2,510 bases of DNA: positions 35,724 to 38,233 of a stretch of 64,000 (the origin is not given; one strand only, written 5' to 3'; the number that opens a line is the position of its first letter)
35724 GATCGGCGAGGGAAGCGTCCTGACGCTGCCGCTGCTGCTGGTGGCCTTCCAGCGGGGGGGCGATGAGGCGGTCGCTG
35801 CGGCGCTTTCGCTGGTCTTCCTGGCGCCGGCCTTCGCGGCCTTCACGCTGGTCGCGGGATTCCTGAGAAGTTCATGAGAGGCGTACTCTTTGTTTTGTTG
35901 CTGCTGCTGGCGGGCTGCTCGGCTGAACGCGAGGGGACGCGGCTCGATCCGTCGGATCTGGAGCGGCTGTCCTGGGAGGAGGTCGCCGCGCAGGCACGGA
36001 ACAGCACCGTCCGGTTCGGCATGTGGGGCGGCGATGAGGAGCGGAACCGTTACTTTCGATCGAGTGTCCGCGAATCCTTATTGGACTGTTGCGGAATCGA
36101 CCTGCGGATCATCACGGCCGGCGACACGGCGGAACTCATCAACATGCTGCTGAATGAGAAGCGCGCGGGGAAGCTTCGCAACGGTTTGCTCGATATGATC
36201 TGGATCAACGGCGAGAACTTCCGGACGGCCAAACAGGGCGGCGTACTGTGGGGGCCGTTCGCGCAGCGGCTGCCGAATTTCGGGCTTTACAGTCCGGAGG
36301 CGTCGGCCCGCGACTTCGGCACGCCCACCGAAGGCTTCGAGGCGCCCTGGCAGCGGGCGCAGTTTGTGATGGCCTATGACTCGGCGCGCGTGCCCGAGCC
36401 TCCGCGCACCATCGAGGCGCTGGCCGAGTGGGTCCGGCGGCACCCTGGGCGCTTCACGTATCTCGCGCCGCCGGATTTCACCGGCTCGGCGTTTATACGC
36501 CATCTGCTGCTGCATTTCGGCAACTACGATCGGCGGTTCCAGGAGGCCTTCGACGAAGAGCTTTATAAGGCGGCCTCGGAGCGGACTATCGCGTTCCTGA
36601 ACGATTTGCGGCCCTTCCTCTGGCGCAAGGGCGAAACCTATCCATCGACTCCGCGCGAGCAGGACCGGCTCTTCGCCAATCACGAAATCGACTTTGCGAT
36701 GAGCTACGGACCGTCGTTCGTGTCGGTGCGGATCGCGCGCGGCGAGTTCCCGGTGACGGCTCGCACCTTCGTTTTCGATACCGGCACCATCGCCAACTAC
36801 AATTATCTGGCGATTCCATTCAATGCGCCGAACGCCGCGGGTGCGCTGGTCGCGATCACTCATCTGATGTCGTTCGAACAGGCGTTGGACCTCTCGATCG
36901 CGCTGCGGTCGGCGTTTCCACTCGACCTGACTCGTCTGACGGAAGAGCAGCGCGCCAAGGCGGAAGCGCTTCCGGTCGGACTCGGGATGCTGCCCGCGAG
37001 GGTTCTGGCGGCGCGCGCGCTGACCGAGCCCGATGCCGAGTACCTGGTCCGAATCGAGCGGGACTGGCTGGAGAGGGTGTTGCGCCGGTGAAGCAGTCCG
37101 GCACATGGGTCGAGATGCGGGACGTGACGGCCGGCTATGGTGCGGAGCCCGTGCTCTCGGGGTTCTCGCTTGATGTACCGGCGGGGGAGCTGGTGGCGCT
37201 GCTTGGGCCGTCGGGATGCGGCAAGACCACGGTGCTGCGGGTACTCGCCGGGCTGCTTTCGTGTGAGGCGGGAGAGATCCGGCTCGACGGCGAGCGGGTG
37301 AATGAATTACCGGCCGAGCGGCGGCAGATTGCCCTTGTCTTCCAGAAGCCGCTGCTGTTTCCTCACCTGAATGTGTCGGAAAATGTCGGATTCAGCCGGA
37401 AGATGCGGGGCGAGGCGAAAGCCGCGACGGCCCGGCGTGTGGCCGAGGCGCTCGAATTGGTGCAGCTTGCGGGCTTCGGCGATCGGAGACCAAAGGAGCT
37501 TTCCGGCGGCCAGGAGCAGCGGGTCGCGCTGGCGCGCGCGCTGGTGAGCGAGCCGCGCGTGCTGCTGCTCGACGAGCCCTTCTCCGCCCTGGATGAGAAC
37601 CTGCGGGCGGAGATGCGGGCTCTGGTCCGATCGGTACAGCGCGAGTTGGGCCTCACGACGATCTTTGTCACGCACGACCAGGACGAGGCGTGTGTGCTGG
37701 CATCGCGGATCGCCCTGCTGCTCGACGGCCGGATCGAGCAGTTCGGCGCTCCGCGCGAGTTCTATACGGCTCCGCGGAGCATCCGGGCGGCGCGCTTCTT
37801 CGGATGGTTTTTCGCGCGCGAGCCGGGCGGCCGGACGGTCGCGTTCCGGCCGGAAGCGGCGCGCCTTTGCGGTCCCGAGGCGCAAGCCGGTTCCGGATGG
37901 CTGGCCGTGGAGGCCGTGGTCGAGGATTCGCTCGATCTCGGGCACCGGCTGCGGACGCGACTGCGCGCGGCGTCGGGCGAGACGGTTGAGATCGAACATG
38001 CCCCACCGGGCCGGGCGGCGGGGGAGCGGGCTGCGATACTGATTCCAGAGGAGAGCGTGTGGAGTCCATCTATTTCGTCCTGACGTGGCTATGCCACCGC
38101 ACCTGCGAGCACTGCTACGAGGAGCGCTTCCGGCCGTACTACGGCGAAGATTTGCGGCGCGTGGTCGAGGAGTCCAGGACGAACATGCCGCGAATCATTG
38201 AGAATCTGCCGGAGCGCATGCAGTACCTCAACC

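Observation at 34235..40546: ABC importer genes run directly into a non-canonical radical SAM/SPASM-like enzyme and a Tat-sulfatase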

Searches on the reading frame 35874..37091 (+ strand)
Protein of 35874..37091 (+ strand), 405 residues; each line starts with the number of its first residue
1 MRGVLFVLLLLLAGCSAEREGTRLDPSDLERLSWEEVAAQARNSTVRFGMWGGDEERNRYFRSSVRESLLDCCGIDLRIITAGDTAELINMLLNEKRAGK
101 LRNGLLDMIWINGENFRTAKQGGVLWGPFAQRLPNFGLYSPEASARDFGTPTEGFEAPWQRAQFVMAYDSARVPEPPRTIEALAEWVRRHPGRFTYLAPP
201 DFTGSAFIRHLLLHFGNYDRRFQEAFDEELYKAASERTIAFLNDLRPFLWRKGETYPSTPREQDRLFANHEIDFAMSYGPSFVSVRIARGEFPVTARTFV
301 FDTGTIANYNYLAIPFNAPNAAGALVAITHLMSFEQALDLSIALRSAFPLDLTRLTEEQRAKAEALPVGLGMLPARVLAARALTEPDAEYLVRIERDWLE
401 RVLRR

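Call 3: search_protein_families(library=pfam, proteins=[window:35874-37091:+], max_evalue=0.01)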
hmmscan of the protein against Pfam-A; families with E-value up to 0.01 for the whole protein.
window:35874-37091:+ (405 aa): 1 family
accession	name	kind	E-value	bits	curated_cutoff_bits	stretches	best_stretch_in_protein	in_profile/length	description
PF13416.11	SBP_bac_8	-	1.3e-12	48.6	27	1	74-342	11-254/279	Bacterial extracellular solute-binding protein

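Call 4: search_protein_families(library=ncbifam, proteins=[window:35874-37091:+], max_evalue=0.01)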
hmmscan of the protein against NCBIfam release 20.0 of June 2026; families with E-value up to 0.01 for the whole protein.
window:35874-37091:+ (405 aa): 1 family
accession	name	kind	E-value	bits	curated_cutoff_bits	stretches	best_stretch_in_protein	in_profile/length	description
NF008633.1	PRK11622.1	subfamily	1.6e-125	419.1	203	1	5-401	6-395/397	ABC transporter substrate-binding protein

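Call 54: search_solved_structures(query=window:35874-37091:+, max_evalue=0.01)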
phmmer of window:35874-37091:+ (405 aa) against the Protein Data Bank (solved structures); distinct sequences matched with E-value up to 0.01: 0.

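Call 68: predict_structure(alignment_id=A3)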
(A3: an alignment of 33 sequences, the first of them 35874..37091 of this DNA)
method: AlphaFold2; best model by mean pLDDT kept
length: 405 residues; sequences in the alignment: 33
mean_pLDDT: 93.6   pTM: 0.89
mean pLDDT of the five models: 93.6, 93.5, 92.1, 91.8, 91.7
residues with pLDDT >= 90: 347; 70-90: 47; 50-70: 11; < 50: 0
segments of 3 or more residues with pLDDT < 50: none
pLDDT, mean of each block of 10 residues (from residue 1): 79 61 88 96 97 90 97 98 95 98 97 93 97 96 90 95 96 97 98 95 94 97 93 97 97 93 96 96 94 97 95 98 98 97 91 95 91 90 92 93 86
secondary structure, 60 per line:
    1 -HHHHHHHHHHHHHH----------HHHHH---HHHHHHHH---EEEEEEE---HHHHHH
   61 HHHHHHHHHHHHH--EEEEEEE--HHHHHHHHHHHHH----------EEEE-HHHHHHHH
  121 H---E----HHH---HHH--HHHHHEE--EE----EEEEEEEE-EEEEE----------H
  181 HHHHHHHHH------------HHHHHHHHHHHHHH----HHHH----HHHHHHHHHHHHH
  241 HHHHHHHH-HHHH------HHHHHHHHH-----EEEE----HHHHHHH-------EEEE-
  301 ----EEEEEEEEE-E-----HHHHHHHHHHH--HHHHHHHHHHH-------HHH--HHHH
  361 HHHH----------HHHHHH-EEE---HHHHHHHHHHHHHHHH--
elements in order: H2-15 H26-30 H34-41 E45-51 H55-73 E76-82 H85-97 E108-111 H113-121 H141-145 E156-163 E165-169 H180-189 H202-215 H220-223 H228-248 H250-253 H260-268 E274-277 H282-288 E296-299 E305-313 H321-331 H334-344 H357-364 H375-380 E382-384 H388-403

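Call 71: fold_search(model_id=the predicted structure, library=pdb)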
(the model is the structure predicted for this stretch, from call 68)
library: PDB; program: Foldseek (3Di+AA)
matches with E <= 10: 1573; with E <= 0.001: 1002
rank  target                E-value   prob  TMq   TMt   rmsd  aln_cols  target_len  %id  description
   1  2pt2                  4.6e-13  1.00  0.54  0.68   5.9       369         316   15  Structure of FutA1 with Iron(II) (released 2007-07-10)
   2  4edp_A                6.4e-13  1.00  0.64  0.79   4.7       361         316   16  1.85 Angstrom resolution crystal structure of an ABC transporter from Clostridium perfringens ATCC 13124 (released 2012-04-11)
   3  4r6y                  7.1e-13  1.00  0.58  0.72   6.7       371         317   15  Crystal structure of solute-binding protein stm0429 from salmonella enterica subsp. enterica serovar typhimurium str. lt (released 2014-09-10)
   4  7xjn_C                7.1e-13  1.00  0.58  0.70   5.2       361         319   15  Structure of VcPotD1 in complex with norspermidine (released 2023-04-26)
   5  8c4y                  8.4e-13  1.00  0.57  0.72   5.2       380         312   13  SFX structure of FutA bound to Fe(III) (released 2023-08-30)
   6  5t1p_F                1.2e-12  1.00  0.61  0.74   4.9       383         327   14  Crystal structure of the putative periplasmic solute-binding protein from Campylobacter jejuni (released 2016-09-07)
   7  3ttm_A                1.8e-12  1.00  0.60  0.70   5.0       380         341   17  Crystal structure of SpuD in complex with putrescine (released 2012-03-28)
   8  7w3w                  2.9e-12  1.00  0.58  0.73   4.8       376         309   17  X-ray structure of apo-VmFbpA, a ferric ion-binding protein from Vibrio metschnikovii (released 2021-12-15)
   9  7xjm_A                3.6e-12  1.00  0.58  0.71   4.9       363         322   16  Structure of VcPotD1 in complex with spermidine (released 2023-04-26)
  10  2pt1                  3.8e-12  1.00  0.58  0.72   4.8       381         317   15  FutA1 Synechocystis PCC 6803 (released 2007-07-10)
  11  6g7n_A                4.0e-12  1.00  0.58  0.71   4.9       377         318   14  Trichodesmium Tery_3377 (IdiA) (FutA) with iron and alanine ligand. (released 2018-09-12)
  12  7oyv_A                4.5e-12  1.00  0.57  0.66   5.6       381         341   15  E.coli's putrescine receptor variant PotF/D (4JDF) with mutations E39D F88A S247D in complex with spermidine (released 2021-12-01)
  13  2voz_A                4.5e-12  1.00  0.48  0.60   7.0       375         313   18  Apo FutA2 from Synechocystis PCC6803 (released 2008-03-25)
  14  3ttk_A                4.7e-12  1.00  0.61  0.72   4.9       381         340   18  Crystal structure of apo-SpuD (released 2012-03-28)
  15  5t1p_H                5.0e-12  1.00  0.61  0.73   4.8       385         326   13  Crystal structure of the putative periplasmic solute-binding protein from Campylobacter jejuni (released 2016-09-07)
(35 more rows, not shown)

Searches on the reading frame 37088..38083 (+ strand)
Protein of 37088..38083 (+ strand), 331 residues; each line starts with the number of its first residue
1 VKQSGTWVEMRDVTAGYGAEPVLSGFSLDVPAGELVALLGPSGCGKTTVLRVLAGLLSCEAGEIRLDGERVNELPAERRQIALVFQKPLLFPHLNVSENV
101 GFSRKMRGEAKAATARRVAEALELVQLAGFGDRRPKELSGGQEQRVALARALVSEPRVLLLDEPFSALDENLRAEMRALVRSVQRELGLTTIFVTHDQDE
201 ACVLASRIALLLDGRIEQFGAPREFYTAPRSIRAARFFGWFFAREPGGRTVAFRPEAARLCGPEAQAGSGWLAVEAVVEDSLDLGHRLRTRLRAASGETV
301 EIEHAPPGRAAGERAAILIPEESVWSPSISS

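Call 3: search_protein_families(library=pfam, proteins=[window:37088-38083:+], max_evalue=0.01)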
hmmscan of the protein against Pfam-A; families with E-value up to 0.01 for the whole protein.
window:37088-38083:+ (331 aa): 15 families
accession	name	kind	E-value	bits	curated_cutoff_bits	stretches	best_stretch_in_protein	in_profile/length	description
PF00005.33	ABC_tran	-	2.2e-39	135.6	25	1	24-165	2-136/137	ABC transporter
PF13304.12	AAA_21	-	4.2e-08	34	27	1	35-67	1-33/304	AAA domain, putative AbiEii toxin, Type IV TA system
PF13481.12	AAA_25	-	3.1e-06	27.4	27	1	30-54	30-54/195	AAA domain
PF08402.16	TOBE_2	-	3.3e-05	24.3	21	1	252-322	2-71/76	TOBE domain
PF00004.35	AAA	-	0.00052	20.9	21.2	0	37-70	2-35/131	ATPase family associated with various cellular activities (AAA)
PF13671.12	AAA_33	-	0.0006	20.6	27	1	35-202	1-110/143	AAA domain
PF03215.21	Rad17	-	0.001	19.5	23.8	1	33-59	45-71/186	Rad17 P-loop domain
PF01078.27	Mg_chelatase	-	0.0011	18.9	20.3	1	36-99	25-88/207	Magnesium chelatase, subunit ChlI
PF02463.25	SMC_N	-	0.0023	17.8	40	0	35-197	26-198/220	RecF/RecN/SMC N terminal domain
PF13401.12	AAA_22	-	0.0024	18.6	27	1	35-192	7-119/130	AAA domain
PF13558.12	SbcC_Walker_B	-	0.0025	18.4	27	0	147-180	49-88/90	SbcC/RAD50-like, Walker B motif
PF06745.19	ATPase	-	0.0028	17.5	26.6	0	169-205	137-173/231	KaiC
PF07728.20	AAA_5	-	0.0032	17.9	22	0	36-59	2-26/139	AAA domain (dynein-related subfamily)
PF13238.12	AAA_18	-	0.0042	18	29.4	0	36-77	1-34/128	AAA domain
PF13191.12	AAA_16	-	0.0091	16.9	32.6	1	33-189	24-164/167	AAA ATPase domain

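Call 4: search_protein_families(library=ncbifam, proteins=[window:37088-38083:+], max_evalue=0.01)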
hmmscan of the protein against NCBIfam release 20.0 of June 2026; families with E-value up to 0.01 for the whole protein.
window:37088-38083:+ (331 aa): 194 families (the best 25 are shown)
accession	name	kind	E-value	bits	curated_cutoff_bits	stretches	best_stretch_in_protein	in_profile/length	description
NF006987.0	PRK09452.1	equivalog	4e-89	298.9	482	1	5-239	15-249/378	spermidine/putrescine ABC transporter ATP-binding protein PotA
TIGR01187.1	potA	subfamily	3.3e-83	279.5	355.6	1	38-239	1-202/325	polyamine ABC transporter ATP-binding protein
TIGR03265.1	PhnT2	equivalog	1.2e-80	271.4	457.7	1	8-239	5-236/353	putative 2-aminoethylphosphonate ABC transporter ATP-binding protein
NF008653.0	PRK11650.1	subfamily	1.3e-79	267.9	432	1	8-239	4-236/357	sn-glycerol-3-phosphate ABC transporter ATP-binding protein UgpC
NF043075.1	MMSYN1_0197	equivalog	6.7e-78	262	550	1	8-239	3-234/341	spermidine/putrescine ABC transporter ATP-binding protein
NF008513.0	PRK11432.1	equivalog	1.4e-76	257.7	496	1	6-239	5-238/351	ferric ABC transporter ATP-binding protein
TIGR00968.1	3a0106s01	subfamily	1.3e-75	254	342.75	1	9-239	2-232/237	sulfate ABC transporter ATP-binding protein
TIGR03258.1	PhnT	equivalog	2.3e-75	253.9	499.15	1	8-239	9-241/359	2-aminoethylphosphonate ABC transport system ATP-binding subunit PhnT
NF008233.0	PRK11000.1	equivalog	1.2e-69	235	568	1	8-239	4-235/369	maltose/maltodextrin ABC transporter ATP-binding protein MalK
NF008105.0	PRK10851.1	equivalog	2e-69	234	502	1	8-234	3-233/362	sulfate/thiosulfate ABC transporter ATP-binding protein CysA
NF040933.2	ABC_arch_GlcV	equivalog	6.2e-68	229.2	450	1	23-239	22-243/357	glucose ABC transporter ATP-binding protein GlcV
NF040840.2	tungstate_WtpC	equivalog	6.1e-64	216.5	440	1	23-239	16-232/347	tungstate ABC transporter ATP-binding protein WtpC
NF008621.0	PRK11607.1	equivalog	4.8e-63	213.2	613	1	7-239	19-251/377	putrescine ABC transporter ATP-binding subunit PotG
TIGR01186.1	proV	subfamily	5e-57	193.7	326.6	1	25-230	11-222/363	betaine/proline/choline family ABC transporter ATP-binding protein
TIGR02142.1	modC_ABC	equivalog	1.3e-53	182.5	285.05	1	27-227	17-221/353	molybdenum ABC transporter ATP-binding protein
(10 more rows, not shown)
